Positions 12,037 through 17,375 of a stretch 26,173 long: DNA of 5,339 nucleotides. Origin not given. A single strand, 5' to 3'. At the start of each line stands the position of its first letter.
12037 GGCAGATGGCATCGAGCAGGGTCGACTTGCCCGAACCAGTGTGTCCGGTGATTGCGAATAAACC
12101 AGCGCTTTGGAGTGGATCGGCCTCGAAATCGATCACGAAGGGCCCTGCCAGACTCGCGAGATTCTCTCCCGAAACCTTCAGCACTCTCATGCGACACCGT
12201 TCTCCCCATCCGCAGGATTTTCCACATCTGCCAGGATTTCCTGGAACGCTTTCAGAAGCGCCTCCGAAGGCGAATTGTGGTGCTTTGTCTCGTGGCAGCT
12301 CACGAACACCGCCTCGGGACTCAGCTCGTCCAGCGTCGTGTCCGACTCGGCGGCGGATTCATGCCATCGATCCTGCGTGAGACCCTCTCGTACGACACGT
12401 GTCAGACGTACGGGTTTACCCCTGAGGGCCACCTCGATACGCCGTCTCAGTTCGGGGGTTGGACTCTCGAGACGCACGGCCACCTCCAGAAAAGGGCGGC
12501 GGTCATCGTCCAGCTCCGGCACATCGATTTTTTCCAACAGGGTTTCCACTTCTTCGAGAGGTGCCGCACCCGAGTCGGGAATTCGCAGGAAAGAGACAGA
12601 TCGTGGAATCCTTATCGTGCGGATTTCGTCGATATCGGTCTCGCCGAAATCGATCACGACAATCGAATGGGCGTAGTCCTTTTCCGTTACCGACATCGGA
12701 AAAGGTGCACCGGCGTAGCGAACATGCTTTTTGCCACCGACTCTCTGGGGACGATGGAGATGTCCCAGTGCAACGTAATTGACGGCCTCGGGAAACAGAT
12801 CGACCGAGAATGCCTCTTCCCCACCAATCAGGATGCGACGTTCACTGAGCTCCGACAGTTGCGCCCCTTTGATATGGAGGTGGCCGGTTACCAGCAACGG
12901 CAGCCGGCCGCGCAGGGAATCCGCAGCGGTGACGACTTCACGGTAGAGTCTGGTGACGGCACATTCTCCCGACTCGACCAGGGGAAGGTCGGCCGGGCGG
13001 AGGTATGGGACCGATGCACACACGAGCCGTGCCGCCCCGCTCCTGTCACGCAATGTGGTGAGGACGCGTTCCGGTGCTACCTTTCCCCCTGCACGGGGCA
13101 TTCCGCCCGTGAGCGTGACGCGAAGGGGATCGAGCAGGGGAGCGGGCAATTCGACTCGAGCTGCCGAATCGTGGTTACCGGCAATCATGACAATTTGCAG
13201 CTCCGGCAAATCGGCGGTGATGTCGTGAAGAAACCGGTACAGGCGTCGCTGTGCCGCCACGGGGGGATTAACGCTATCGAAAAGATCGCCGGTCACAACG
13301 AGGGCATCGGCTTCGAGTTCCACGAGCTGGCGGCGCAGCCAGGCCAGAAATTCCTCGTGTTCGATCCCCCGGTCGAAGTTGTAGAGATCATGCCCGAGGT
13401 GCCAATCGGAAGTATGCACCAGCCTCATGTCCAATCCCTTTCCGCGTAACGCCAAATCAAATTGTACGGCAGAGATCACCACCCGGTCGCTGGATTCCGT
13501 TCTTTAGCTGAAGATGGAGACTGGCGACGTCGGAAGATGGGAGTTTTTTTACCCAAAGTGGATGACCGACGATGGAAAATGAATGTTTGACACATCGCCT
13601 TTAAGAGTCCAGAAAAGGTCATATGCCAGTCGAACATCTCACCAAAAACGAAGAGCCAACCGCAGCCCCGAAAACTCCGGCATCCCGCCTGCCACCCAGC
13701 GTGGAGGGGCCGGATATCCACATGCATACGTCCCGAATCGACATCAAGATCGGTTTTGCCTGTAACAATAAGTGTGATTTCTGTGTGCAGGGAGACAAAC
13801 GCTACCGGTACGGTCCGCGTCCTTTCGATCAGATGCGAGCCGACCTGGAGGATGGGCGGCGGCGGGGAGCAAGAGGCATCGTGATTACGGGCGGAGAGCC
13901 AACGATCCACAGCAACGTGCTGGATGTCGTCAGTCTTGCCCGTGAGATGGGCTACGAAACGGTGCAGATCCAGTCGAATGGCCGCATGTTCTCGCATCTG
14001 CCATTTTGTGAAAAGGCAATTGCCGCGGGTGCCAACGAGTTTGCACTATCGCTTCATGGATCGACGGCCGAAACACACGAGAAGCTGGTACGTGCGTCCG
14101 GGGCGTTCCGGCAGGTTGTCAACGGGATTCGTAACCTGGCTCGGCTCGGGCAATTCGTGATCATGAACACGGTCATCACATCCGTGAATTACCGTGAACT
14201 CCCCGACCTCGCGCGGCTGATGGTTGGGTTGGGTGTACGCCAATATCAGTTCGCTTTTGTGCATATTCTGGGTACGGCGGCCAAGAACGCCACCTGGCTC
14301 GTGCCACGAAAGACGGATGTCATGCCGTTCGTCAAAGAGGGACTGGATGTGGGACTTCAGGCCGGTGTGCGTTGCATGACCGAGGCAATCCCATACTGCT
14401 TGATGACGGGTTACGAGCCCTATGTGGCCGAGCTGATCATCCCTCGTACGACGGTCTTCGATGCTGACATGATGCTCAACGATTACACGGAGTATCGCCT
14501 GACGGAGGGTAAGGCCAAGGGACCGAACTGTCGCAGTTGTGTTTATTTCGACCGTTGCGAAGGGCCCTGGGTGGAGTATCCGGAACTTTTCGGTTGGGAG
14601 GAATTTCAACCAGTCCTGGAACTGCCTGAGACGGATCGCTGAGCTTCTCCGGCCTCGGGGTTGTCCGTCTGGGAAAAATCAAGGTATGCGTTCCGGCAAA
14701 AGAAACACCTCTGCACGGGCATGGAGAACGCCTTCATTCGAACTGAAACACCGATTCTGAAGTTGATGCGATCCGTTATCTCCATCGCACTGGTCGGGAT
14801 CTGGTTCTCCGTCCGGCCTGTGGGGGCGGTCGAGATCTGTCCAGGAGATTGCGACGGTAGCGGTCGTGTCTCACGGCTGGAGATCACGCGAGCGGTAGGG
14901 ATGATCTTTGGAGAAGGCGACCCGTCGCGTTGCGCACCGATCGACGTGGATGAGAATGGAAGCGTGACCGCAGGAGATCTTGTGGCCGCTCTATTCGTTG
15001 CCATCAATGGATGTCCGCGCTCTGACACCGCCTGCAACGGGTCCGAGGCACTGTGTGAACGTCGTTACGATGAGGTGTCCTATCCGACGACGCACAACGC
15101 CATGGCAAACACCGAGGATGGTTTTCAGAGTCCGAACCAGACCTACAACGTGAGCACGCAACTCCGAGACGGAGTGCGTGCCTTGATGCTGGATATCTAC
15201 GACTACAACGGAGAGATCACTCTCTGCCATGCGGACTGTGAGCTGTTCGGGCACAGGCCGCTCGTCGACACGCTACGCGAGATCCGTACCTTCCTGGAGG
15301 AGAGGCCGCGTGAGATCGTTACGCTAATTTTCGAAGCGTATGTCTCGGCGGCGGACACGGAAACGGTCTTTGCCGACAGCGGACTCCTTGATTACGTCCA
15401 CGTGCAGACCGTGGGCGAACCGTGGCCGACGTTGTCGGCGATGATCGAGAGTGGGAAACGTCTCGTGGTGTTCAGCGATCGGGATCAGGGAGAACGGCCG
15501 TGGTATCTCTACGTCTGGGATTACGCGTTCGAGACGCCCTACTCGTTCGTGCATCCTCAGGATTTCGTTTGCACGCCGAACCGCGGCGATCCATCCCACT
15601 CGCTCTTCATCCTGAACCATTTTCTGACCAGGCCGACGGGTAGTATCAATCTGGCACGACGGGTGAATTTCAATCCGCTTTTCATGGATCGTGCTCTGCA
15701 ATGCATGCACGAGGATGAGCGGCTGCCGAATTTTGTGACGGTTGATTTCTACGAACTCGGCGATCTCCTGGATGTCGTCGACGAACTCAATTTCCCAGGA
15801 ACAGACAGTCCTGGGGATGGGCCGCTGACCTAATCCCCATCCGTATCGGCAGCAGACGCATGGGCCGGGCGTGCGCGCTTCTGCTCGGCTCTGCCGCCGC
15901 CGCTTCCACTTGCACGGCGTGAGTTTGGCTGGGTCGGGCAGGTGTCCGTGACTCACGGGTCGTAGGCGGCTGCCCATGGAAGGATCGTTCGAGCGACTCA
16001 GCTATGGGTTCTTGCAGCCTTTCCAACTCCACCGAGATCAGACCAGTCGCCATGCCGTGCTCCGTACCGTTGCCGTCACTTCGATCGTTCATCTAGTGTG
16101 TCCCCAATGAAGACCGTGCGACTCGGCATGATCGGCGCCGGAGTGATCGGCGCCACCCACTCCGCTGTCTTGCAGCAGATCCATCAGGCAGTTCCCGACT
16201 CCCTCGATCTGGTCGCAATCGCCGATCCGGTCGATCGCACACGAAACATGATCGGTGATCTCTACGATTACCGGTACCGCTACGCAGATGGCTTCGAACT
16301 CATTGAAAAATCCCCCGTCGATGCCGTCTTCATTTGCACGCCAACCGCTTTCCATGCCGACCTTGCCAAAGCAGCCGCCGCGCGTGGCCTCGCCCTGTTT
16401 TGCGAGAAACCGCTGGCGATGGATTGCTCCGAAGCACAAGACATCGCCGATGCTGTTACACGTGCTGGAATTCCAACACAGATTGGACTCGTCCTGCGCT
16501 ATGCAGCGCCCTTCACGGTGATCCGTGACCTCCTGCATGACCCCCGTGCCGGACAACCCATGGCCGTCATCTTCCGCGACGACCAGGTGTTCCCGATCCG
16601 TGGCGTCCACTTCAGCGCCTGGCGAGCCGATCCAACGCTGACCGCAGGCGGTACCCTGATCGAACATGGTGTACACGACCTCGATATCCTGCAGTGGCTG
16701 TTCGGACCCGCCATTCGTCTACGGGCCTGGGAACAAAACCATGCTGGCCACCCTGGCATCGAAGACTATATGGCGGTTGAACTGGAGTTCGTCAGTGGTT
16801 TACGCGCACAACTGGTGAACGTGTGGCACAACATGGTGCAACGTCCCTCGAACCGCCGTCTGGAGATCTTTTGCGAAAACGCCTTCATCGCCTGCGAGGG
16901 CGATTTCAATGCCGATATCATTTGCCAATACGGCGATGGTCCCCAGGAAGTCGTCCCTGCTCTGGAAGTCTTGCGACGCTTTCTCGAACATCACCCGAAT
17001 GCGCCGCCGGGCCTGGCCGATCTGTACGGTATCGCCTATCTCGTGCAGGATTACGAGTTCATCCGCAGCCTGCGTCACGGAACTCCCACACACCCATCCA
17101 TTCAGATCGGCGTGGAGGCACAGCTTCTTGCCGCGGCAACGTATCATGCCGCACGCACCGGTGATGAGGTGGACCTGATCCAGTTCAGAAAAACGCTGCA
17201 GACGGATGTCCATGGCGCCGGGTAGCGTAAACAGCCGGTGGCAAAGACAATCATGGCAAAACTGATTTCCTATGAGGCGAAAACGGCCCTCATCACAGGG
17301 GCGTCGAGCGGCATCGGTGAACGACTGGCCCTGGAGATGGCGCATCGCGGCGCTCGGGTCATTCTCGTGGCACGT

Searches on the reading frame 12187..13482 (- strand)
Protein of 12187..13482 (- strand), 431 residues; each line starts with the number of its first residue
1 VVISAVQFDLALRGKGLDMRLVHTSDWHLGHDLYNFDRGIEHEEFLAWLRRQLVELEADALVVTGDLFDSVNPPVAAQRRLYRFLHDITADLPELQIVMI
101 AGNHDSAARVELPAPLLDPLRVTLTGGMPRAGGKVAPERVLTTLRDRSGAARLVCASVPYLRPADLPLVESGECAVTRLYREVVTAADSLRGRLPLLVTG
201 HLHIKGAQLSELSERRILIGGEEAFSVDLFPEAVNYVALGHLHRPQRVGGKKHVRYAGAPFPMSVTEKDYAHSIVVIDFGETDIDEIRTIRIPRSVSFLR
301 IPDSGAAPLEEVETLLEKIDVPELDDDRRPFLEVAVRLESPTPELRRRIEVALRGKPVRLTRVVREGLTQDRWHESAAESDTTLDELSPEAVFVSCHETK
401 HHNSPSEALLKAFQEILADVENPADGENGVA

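Call 3: search_protein_families(library=pfam, proteins=[window:12187-13482:-])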
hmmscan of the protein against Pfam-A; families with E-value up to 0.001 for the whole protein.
window:12187-13482:- (431 aa): 3 families
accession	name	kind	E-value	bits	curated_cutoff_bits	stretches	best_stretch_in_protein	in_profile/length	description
PF12320.13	SbcD_C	-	2.9e-12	47.3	24.4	1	301-399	8-92/94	Type 5 capsule protein repressor C-terminal domain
PF00149.33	Metallophos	-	6.5e-12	46.7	21.5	1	19-245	1-191/191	Calcineurin-like phosphoesterase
PF12850.12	Metallophos_2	-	0.00091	19.7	27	0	19-117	1-60/154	Calcineurin-like phosphoesterase superfamily domain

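Call 4: search_protein_families(library=ncbifam, proteins=[window:12187-13482:-])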
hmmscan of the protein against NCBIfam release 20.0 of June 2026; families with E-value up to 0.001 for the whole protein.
window:12187-13482:- (431 aa): 9 families
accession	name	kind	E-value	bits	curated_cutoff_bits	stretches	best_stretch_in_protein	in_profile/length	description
NF008206.2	PRK10966.1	equivalog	8.6e-69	232.4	450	1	19-394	1-373/380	exonuclease subunit SbcD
TIGR00619.1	sbcd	subfamily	3.3e-46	158.1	77.65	1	19-270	1-249/252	exonuclease subunit SbcD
NF041754.1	sbcd_Bac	equivalog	4.4e-36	124.9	750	2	19-126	1-107/390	exonuclease subunit SbcD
NF041753.2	sbcd_Staph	equivalog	4.3e-20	71.9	480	2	19-113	1-94/375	exonuclease subunit SbcD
NF041031.1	Mre11_Sulfo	equivalog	7.7e-11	41.8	500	1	21-109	2-89/374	DNA double-strand break repair protein Mre11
TIGR04123.1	P_estr_lig_assc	hypoth_equivalog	3.8e-07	29.7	150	1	21-109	23-115/207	ligase-associated DNA damage response endonuclease PdeM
NF041029.1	Mre11_Pyroc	equivalog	3.2e-06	26.3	600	1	19-110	1-91/438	DNA double-strand break repair protein Mre11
NF041030.1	Mre11_Halo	equivalog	1.1e-05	24.8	550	1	20-107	3-89/361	DNA double-strand break repair protein Mre11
NF003118.0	PRK04036.1-3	equivalog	3e-05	23.1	445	1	17-118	224-331/481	DNA-directed DNA polymerase II small subunit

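Call 25: search_protein_families(library=padloc, proteins=[window:12187-13428:-], max_evalue=0.001)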
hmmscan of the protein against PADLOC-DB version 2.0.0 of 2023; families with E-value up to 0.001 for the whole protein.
window:12187-13428:- (413 aa): 1 family
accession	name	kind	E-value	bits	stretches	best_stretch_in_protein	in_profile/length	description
PDLC04908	PDC-S10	-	0.00018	18.8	0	33-90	23-74/223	-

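Call 41: search_solved_structures(query=window:12187-13428:-, show_alignments=1, max_evalue=1e-10)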
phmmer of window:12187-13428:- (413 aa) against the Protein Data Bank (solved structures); distinct sequences matched with E-value up to 1e-10: 5.
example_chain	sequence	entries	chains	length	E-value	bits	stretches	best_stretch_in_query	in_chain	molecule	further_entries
6s6v_A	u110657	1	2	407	1.6e-46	162.4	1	1-376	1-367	Nuclease SbcCD subunit D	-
7yzo_A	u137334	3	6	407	2.1e-45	158.7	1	1-376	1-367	Nuclease SbcCD subunit D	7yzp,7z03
6s85_A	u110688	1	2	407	2.9e-45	158.3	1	1-376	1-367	Nuclease SbcCD subunit D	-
4lty_C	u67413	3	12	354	1.1e-43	153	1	1-342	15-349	Exonuclease subunit SbcD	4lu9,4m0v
7dog_A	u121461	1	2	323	3.4e-16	62.5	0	2-96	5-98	Nuclease SbcCD subunit D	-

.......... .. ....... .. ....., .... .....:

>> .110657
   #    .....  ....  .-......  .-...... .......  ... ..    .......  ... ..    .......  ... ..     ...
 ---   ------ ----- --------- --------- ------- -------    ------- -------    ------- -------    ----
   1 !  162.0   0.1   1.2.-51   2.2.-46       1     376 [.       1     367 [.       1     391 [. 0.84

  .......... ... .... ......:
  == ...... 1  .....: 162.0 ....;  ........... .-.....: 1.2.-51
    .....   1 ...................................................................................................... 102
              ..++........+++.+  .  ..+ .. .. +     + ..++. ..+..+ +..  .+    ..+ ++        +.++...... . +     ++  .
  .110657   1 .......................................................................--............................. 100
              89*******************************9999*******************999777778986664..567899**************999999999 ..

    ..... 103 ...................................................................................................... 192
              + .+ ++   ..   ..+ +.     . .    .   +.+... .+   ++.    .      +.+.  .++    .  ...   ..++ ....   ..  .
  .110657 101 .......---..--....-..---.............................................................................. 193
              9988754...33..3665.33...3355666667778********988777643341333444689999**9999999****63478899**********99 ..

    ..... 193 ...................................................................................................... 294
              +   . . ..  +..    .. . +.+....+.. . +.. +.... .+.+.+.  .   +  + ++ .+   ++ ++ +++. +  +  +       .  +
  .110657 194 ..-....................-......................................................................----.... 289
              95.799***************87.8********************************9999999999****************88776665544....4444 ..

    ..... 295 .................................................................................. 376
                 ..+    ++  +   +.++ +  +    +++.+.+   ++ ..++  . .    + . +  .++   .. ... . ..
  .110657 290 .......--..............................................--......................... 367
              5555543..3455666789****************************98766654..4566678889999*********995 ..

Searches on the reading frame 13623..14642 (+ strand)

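Call 3: search_protein_families(library=pfam, proteins=[window:13623-14642:+])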
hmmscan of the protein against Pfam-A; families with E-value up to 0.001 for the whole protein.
window:13623-14642:+ (339 aa): 1 family
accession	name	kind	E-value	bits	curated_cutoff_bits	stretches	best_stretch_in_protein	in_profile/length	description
PF04055.27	Radical_SAM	-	1.2e-21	78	29.5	1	42-199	2-165/166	Radical SAM superfamily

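Call 4: search_protein_families(library=ncbifam, proteins=[window:13623-14642:+])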
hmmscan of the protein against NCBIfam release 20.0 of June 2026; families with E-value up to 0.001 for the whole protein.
window:13623-14642:+ (339 aa): 44 families (the best 25 are shown)
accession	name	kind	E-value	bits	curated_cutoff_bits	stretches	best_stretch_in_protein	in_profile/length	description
NF038332.1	rSAM_rare_HxsC4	exception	8.5e-45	153.3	500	2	32-260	9-243/335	radical SAM protein HxsC4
TIGR03977.1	rSAM_pair_HxsC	equivalog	3.9e-27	94.9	267.9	1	46-261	34-253/292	His-Xaa-Ser system radical SAM maturase HxsC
TIGR04466.1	rSAM_BlsE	equivalog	1.3e-22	80.7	400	1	41-213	7-175/327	cytosylglucuronate decarboxylase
TIGR04053.2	TIGR04053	equivalog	6.4e-18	65.1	395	1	82-239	56-212/366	TIGR04053 family radical SAM/SPASM domain-containing protein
NF045702.1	rSAM_GDGT_ether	equivalog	1.2e-17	63.8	450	1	34-198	83-251/486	tetraether lipid synthase Tes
NF045574.1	sacti_mat_StsB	exception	1.4e-17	63.7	625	1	43-221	102-277/466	StsB family radical SAM/SPASM domain sactipeptide maturase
TIGR04545.1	rSAM_ahbD_hemeb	equivalog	4.6e-17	62.5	500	1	43-217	6-179/339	heme b synthase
TIGR02666.1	moaA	equivalog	3.5e-16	59.1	284.05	1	44-204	17-184/336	GTP 3',8-cyclase MoaA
TIGR04251.1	SCM_rSAM_ScmF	equivalog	5.4e-16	58.9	400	1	46-214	13-183/353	SynChlorMet cassette radical SAM/SPASM protein ScmF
TIGR04051.1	rSAM_NirJ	equivalog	6e-16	58.3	515.45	1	47-222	12-185/354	heme d1 biosynthesis radical SAM protein NirJ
TIGR04055.1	rSAM_NirJ2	equivalog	1.1e-15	58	500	1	46-220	9-181/326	putative heme d1 biosynthesis radical SAM protein NirJ2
NF045646.2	rSAM_Se_TrsS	equivalog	1.6e-15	56.6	490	1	34-201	83-252/441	radical SAM (seleno)protein TrsS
TIGR02668.1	moaA_archaeal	equivalog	1.9e-15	56.6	325.25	1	39-202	12-175/303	GTP 3',8-cyclase MoaA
TIGR03913.1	rad_SAM_trio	equivalog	3.4e-15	55.4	591.75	1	42-246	24-231/477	GDL motif peptide-associated radical SAM/SPASM maturase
TIGR04340.1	rSAM_ACGX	hypoth_equivalog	3.4e-13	49.5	400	1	46-230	12-197/341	radical SAM/SPASM domain protein, ACGX system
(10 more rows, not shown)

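Call 25: search_protein_families(library=padloc, proteins=[window:13623-14642:+], max_evalue=0.001)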
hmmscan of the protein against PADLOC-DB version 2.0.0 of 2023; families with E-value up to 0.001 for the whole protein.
window:13623-14642:+ (339 aa): 2 families
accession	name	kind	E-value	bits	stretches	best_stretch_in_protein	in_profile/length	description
PDLC02903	pVip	-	5.8e-14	50.2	1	43-192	6-152/257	Viperins not associated with kinases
PDLC02904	pVip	-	7.2e-14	49.9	1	46-203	12-165/262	Viperins associated with kinases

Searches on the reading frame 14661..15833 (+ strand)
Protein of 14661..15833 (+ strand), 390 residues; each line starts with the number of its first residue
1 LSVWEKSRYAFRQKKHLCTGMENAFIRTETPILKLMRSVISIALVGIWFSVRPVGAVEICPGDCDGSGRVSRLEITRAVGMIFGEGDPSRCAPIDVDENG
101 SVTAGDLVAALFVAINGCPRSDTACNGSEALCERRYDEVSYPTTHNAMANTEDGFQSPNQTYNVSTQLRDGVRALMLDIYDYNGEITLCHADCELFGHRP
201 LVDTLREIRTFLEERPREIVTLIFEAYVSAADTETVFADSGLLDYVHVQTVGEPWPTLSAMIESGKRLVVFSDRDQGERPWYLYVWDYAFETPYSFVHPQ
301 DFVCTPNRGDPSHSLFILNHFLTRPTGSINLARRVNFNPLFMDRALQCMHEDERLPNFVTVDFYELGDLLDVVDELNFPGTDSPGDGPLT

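Call 3: search_protein_families(library=pfam, proteins=[window:14661-15833:+])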
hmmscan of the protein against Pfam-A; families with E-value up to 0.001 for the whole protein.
window:14661-15833:+ (390 aa): 1 family
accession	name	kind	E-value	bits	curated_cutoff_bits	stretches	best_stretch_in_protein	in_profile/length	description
PF00388.25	PI-PLC-X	-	4.7e-05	23.5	23.1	1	149-233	17-101/144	Phosphatidylinositol-specific phospholipase C, X domain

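Call 4: search_protein_families(library=ncbifam, proteins=[window:14661-15833:+])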
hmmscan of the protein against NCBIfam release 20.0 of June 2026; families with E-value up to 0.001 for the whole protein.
window:14661-15833:+ (390 aa): 0 families

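Call 25: search_protein_families(library=padloc, proteins=[window:14661-15833:+], max_evalue=0.001)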
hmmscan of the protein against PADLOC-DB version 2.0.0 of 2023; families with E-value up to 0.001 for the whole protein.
window:14661-15833:+ (390 aa): 0 families

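Call 51: search_protein_families(library=ncbifam, proteins=[window:14661-15833:+], max_evalue=0.00001)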
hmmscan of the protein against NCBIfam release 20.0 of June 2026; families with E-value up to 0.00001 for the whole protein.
window:14661-15833:+ (390 aa): 0 families

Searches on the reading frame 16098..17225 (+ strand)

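Call 9: search_protein_families(library=pfam, proteins=[window:16098-17225:+])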
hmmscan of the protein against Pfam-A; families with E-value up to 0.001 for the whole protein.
window:16098-17225:+ (375 aa): 3 families
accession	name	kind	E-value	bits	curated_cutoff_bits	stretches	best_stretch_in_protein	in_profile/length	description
PF01408.29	GFO_IDH_MocA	-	1.9e-19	70.9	24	1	8-125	2-114/120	Oxidoreductase family, NAD-binding Rossmann fold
PF22725.1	GFO_IDH_MocA_C3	-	1.4e-17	64.3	27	1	141-263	3-122/124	GFO/IDH/MocA C-terminal domain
PF02894.22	GFO_IDH_MocA_C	-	1.1e-12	48.6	22.9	1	172-360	29-218/218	Oxidoreductase family, C-terminal alpha/beta domain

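Call 51: search_protein_families(library=ncbifam, proteins=[window:16098-17225:+], max_evalue=0.00001)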
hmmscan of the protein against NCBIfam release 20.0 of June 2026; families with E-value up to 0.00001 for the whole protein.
window:16098-17225:+ (375 aa): 7 families
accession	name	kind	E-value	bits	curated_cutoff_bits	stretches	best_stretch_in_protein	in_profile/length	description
TIGR04380.1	myo_inos_iolG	equivalog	2.6e-37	128.5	355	1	7-358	2-329/330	inositol 2-dehydrogenase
NF052479.1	LevoglcsnDh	equivalog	8e-22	77.4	650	1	4-213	1-213/386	levoglucosan dehydrogenase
NF040723.1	UDP-GlcNAcDh_Arch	equivalog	4e-21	75.8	450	1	7-242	1-215/302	UDP-N-acetylglucosamine 3-dehydrogenase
NF052679.1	InsChiInosDhIolG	equivalog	1.6e-17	63.5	540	1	6-237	2-223/343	bifunctional inositol 2-dehydrogenase/D-chiro-inositol 1-dehydrogenase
NF041392.1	XylDh_Gfo6_Halo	equivalog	4.1e-16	58.7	350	1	70-202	79-212/350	D-xylose 1-dehydrogenase Gfo6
NF058561.1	BT_2158_fam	equivalog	1.5e-06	27.1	750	1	9-130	36-153/487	glycoside 3-dehydrogenase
NF008607.0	PRK11579.1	subfamily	2e-06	27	330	1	6-205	4-192/346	oxidoreductase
